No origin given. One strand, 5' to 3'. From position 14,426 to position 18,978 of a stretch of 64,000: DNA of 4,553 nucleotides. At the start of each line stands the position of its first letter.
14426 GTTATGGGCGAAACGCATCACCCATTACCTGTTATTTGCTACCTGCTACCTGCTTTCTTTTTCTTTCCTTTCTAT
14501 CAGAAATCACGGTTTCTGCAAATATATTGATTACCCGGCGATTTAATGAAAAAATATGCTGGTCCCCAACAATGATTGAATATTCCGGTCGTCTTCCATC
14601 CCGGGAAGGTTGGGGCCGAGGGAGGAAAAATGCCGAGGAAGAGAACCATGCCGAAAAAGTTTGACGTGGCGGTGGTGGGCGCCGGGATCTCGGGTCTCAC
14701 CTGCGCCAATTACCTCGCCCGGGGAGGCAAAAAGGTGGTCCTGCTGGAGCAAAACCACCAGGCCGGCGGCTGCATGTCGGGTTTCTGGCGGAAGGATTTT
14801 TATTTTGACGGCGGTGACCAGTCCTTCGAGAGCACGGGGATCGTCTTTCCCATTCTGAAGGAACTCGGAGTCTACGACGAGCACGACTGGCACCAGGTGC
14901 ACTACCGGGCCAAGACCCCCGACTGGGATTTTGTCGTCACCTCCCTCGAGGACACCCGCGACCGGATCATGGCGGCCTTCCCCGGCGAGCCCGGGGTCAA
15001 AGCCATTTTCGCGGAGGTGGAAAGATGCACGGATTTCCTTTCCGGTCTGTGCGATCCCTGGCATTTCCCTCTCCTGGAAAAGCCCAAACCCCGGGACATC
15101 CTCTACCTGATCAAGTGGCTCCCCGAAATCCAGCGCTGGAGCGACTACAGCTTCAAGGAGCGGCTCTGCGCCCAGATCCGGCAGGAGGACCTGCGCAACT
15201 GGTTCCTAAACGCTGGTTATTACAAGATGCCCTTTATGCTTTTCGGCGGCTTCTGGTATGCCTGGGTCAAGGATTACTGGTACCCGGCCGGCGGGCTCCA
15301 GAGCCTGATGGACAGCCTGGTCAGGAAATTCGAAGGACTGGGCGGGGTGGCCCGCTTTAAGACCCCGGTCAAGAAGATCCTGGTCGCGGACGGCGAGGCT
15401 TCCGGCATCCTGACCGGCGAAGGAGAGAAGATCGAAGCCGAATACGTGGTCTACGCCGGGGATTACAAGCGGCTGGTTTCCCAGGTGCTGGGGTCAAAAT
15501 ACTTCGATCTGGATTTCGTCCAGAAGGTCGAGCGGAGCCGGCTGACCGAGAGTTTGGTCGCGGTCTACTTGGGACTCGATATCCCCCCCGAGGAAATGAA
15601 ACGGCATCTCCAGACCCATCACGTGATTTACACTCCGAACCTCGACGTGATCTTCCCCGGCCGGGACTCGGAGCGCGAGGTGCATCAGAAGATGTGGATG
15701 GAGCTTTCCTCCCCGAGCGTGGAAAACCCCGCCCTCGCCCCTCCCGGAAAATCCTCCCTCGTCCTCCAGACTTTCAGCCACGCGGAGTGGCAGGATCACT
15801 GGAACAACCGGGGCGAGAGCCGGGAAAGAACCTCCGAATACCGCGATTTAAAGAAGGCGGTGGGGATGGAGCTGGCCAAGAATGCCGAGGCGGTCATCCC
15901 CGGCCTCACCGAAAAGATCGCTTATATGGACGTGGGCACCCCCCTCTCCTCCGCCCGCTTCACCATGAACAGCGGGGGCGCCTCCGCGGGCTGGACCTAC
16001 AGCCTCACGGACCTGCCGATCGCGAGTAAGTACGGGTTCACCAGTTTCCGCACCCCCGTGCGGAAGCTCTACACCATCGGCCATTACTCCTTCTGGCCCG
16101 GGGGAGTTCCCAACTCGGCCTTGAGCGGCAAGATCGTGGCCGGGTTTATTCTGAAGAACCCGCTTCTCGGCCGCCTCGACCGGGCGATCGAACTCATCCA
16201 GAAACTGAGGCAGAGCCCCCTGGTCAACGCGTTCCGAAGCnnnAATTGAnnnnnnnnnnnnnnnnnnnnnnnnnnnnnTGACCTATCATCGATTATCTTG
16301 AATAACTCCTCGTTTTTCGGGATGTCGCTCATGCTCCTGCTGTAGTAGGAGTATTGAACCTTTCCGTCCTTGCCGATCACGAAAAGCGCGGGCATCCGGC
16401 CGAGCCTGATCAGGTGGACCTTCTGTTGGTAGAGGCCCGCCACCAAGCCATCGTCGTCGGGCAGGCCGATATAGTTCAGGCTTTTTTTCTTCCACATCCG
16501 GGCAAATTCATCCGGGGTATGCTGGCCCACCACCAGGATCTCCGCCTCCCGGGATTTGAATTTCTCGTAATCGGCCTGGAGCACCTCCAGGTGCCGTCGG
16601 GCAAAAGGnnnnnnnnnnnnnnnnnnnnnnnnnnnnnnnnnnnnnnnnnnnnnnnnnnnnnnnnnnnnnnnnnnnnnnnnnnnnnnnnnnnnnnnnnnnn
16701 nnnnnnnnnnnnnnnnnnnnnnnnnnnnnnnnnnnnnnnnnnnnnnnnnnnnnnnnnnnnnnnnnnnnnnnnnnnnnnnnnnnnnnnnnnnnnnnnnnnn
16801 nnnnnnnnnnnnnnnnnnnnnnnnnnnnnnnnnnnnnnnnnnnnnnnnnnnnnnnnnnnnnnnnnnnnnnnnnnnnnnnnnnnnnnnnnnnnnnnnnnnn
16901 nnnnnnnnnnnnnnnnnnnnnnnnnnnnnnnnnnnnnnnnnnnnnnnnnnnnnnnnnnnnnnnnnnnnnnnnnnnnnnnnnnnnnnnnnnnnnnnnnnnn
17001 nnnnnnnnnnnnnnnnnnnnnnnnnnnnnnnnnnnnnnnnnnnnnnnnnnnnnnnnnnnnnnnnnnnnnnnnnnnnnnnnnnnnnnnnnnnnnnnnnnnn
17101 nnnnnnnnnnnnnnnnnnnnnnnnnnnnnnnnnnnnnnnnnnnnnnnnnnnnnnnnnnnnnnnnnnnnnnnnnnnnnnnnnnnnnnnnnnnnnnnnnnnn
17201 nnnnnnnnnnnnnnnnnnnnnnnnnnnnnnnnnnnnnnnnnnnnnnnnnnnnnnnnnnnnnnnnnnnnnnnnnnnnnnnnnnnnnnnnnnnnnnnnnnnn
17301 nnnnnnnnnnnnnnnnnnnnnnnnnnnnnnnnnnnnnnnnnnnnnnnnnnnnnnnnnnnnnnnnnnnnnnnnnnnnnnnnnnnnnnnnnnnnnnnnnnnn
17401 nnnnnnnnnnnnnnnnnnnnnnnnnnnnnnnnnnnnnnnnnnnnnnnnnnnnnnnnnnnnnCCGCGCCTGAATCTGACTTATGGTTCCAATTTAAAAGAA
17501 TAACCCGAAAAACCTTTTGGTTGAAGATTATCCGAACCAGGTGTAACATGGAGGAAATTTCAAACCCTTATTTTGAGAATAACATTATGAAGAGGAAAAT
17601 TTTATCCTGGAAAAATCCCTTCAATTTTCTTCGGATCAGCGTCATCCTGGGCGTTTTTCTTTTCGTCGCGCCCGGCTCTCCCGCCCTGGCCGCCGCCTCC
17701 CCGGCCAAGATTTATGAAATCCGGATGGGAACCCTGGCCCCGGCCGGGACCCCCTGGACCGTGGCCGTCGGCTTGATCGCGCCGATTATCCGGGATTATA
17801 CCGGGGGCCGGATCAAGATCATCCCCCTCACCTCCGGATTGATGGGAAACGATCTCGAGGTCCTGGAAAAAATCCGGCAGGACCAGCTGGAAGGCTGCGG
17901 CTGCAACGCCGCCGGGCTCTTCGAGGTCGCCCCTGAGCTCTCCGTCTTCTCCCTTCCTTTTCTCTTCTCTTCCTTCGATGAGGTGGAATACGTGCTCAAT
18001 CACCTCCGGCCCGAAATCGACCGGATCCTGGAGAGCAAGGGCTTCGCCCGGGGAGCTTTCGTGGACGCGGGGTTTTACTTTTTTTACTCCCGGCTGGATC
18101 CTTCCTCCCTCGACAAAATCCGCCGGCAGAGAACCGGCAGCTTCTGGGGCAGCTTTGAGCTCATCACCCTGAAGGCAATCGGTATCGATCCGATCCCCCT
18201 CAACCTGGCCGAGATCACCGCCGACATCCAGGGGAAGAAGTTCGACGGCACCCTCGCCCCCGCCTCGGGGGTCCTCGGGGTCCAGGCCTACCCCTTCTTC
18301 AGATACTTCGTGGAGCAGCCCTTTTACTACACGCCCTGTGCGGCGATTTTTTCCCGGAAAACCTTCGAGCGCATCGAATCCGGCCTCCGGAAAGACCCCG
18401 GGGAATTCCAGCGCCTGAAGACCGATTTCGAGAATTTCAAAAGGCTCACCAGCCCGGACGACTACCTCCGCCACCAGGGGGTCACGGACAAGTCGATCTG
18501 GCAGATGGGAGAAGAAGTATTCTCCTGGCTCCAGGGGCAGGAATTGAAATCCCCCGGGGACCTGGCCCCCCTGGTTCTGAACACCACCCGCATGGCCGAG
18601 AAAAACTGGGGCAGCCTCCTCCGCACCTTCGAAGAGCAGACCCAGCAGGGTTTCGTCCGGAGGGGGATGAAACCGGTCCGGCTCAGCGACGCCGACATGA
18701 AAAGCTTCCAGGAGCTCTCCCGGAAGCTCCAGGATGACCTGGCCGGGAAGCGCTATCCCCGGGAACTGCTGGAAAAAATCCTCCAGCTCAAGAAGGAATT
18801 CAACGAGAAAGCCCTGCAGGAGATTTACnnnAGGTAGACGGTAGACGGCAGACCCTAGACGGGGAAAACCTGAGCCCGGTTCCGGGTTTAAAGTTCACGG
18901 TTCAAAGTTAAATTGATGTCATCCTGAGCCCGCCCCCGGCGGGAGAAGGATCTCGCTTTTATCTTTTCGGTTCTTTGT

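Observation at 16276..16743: Candidate Prx-like2 (SelU-type) selenoprotein: in-frame UGA at the active-site Cys position with a downstream hairpin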

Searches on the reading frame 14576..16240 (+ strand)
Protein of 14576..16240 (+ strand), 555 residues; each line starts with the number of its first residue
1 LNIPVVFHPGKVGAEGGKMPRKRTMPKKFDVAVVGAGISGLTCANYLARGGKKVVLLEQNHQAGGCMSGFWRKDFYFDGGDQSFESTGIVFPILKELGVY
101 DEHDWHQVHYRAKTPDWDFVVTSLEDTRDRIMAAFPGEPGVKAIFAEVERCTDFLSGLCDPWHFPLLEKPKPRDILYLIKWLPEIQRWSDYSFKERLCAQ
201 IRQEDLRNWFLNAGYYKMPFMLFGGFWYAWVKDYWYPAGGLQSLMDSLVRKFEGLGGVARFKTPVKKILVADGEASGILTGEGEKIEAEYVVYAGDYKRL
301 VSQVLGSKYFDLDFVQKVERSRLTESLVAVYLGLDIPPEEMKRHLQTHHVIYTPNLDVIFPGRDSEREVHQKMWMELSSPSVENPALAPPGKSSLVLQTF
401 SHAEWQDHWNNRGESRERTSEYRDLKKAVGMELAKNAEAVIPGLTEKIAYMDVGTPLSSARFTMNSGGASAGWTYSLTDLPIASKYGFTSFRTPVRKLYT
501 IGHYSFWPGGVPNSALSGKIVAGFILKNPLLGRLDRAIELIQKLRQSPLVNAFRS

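Call 35: search_protein_families(library=pfam, proteins=[window:14576-16240:+], max_evalue=0.00001)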
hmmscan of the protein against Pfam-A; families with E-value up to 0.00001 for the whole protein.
window:14576-16240:+ (555 aa): 8 families
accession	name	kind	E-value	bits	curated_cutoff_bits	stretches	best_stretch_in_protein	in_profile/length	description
PF01593.30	Amino_oxidase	-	3.4e-20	73.2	19.8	2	233-523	195-440/443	Flavin containing amine oxidoreductase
PF01266.30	DAO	-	2.2e-14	54.2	27.9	1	30-301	1-209/353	FAD dependent oxidoreductase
PF13450.12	NAD_binding_8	-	2.5e-12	47.3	21.9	1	33-95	1-66/68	NAD(P)-binding Rossmann-like domain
PF12831.13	FAD_oxidored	-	7.3e-08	32.6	27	1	30-99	1-70/416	FAD dependent oxidoreductase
PF01946.23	Thi4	-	2.6e-07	30.5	26.2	1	29-68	18-58/235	Thi4 family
PF00890.30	FAD_binding_2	-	5.1e-07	29.7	20.4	1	30-66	1-37/414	FAD binding domain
PF03486.20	HI0933_like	-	1.6e-06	28.2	50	0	30-64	2-36/244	HI0933-like protein Rossmann domain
PF07992.20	Pyr_redox_2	-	3.9e-06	26.9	26.1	0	29-67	1-41/291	Pyridine nucleotide-disulphide oxidoreductase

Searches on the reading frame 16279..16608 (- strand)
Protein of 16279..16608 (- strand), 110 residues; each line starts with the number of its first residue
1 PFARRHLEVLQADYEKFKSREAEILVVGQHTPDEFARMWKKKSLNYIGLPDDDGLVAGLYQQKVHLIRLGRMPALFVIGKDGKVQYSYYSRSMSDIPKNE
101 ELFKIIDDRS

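Call 49: search_protein_representatives(alignment_id=A2)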
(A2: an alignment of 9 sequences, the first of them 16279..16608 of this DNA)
Query: 9 sequences, 103 profile positions. Proteins with E-value up to 0.001 (for the whole library): 562; up to 1e-10: 211; up to 1e-30: 8. The best 150 are listed.
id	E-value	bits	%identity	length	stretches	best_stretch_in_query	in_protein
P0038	5.2e-38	145.1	-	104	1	2-102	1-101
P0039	4.3e-37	142.2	-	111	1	1-102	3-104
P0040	3.0e-36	139.5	-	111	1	1-102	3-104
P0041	2.6e-35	136.4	-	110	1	1-100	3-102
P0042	1.1e-33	131.3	-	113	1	1-102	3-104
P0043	1.2e-33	131.1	-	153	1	1-100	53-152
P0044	3.7e-33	129.5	-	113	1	1-102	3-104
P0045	1.7e-32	127.4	-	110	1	1-102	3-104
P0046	1.1e-30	121.6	-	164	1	1-102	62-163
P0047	1.5e-30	121.2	-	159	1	2-102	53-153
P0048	2.1e-30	120.7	-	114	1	2-101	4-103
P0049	4.3e-29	116.5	-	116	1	2-102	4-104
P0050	6.5e-29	115.9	-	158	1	2-102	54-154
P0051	9.0e-29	115.5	-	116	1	1-102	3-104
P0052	8.0e-28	112.4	-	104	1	2-98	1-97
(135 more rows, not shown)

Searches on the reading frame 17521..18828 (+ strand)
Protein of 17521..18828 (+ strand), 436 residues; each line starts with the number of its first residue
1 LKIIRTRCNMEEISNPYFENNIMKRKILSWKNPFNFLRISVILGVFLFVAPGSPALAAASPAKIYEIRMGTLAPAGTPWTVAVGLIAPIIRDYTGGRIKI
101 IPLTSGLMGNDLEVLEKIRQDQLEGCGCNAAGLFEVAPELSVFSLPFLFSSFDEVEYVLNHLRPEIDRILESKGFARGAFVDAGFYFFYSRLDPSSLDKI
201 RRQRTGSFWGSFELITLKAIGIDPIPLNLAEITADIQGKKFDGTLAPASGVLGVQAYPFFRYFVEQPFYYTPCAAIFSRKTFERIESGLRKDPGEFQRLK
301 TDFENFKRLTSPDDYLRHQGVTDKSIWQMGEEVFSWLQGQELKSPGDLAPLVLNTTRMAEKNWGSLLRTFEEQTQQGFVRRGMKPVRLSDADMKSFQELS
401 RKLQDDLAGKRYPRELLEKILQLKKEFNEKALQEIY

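Call 35: search_protein_families(library=pfam, proteins=[window:17521-18828:+], max_evalue=0.00001)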
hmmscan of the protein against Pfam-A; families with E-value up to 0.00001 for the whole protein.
window:17521-18828:+ (436 aa): 1 family
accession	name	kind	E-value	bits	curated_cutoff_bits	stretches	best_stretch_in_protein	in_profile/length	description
PF03480.18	DctP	-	1.5e-19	70.9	23.4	1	70-290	2-224/286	Bacterial extracellular solute-binding protein, family 7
